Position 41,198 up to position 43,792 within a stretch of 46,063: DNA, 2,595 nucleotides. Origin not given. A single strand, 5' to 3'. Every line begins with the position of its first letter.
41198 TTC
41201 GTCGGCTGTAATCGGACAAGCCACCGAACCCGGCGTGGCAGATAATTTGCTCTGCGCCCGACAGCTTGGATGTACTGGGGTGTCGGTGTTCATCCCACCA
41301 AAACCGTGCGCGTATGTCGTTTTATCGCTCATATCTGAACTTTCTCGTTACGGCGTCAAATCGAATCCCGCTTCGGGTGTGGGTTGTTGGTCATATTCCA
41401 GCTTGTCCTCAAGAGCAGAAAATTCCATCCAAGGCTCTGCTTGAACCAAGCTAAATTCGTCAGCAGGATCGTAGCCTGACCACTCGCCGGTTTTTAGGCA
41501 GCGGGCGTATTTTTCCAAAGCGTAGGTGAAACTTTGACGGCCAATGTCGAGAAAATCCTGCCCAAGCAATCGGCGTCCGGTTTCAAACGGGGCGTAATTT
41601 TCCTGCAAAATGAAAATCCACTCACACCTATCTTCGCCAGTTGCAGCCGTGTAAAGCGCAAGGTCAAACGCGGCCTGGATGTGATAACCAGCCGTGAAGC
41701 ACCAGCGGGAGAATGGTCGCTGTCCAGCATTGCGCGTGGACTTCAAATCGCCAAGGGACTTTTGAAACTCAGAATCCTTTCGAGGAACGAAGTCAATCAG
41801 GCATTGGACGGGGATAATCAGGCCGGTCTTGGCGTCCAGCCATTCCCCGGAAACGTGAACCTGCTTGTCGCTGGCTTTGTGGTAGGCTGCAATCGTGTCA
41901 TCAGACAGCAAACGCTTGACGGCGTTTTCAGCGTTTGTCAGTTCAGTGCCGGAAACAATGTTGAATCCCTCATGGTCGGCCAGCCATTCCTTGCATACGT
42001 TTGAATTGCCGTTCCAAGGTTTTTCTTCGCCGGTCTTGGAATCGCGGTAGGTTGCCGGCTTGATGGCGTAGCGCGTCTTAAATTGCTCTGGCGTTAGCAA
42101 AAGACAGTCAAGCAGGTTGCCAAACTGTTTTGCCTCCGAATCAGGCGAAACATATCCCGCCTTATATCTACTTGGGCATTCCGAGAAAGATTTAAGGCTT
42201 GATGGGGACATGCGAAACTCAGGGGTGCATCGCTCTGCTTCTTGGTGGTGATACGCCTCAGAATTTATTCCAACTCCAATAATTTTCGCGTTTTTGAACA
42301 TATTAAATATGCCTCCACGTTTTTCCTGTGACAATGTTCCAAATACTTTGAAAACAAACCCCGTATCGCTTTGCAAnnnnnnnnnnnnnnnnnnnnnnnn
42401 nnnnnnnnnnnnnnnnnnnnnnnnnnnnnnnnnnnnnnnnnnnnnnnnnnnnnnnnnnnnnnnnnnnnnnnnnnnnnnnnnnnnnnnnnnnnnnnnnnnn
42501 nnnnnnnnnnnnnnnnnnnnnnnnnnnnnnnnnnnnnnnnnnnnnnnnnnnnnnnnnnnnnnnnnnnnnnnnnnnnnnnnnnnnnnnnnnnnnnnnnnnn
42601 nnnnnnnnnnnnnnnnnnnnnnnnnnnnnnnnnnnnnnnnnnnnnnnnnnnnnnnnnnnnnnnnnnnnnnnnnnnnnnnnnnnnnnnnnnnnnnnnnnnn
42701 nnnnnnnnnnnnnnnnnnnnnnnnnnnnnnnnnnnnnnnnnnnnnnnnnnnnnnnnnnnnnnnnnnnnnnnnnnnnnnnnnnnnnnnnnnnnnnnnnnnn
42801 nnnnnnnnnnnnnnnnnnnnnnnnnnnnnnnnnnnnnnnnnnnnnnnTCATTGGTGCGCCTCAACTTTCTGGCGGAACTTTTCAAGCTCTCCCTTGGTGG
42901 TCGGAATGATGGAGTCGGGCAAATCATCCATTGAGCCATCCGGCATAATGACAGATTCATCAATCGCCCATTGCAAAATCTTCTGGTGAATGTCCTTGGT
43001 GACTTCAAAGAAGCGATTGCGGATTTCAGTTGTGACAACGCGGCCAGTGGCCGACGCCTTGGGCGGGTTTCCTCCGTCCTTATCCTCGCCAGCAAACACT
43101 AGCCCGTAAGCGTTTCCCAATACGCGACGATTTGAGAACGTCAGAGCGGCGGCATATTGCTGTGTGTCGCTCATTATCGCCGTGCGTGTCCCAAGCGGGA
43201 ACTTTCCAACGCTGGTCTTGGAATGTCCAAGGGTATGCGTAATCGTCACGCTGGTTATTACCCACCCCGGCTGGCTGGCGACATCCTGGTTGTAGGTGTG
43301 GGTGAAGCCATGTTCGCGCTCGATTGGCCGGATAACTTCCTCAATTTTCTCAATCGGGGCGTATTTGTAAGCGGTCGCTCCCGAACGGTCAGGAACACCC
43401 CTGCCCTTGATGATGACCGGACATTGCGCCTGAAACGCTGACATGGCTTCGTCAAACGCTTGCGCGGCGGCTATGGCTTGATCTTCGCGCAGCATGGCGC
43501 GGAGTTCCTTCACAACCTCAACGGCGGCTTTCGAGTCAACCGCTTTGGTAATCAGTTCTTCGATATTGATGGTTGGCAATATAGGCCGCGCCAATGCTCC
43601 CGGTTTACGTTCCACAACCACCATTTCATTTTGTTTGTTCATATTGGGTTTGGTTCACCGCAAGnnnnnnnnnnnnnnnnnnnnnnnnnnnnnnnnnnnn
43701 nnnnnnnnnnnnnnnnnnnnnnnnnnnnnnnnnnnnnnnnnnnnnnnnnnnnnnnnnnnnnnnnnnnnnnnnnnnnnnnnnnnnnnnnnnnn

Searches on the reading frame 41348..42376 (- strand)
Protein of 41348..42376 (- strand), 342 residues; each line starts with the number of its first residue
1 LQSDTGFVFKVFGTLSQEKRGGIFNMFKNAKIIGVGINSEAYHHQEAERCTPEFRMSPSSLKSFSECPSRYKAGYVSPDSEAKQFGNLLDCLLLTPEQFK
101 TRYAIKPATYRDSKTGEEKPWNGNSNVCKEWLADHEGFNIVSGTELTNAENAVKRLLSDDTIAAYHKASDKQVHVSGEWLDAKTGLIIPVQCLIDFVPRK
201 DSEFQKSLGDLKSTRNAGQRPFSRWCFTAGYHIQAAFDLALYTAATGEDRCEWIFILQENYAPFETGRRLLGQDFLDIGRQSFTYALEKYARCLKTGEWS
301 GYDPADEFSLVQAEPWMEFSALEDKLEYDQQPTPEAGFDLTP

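Call 96: search_protein_families(library=pfam, proteins=[window:41348-42376:-], max_evalue=0.01)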
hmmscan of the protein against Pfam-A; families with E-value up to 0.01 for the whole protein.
window:41348-42376:- (342 aa): 2 families
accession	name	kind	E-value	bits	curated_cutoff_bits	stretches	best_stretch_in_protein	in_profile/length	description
PF12684.13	DUF3799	-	1.7e-14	54.6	26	1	57-302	1-223/233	PDDEXK-like domain of unknown function (DUF3799)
PF12705.13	PDDEXK_1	-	0.0033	17.8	22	1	55-241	1-168/247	PD-(D/E)XK nuclease superfamily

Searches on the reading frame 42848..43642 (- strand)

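Call 96: search_protein_families(library=pfam, proteins=[window:42848-43642:-], max_evalue=0.01)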
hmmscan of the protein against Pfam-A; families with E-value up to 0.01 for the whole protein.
window:42848-43642:- (264 aa): 1 family
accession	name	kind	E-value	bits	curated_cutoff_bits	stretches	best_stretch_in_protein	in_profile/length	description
PF04404.17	ERF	-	2.5e-08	34.5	25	1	65-191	3-127/153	ERF superfamily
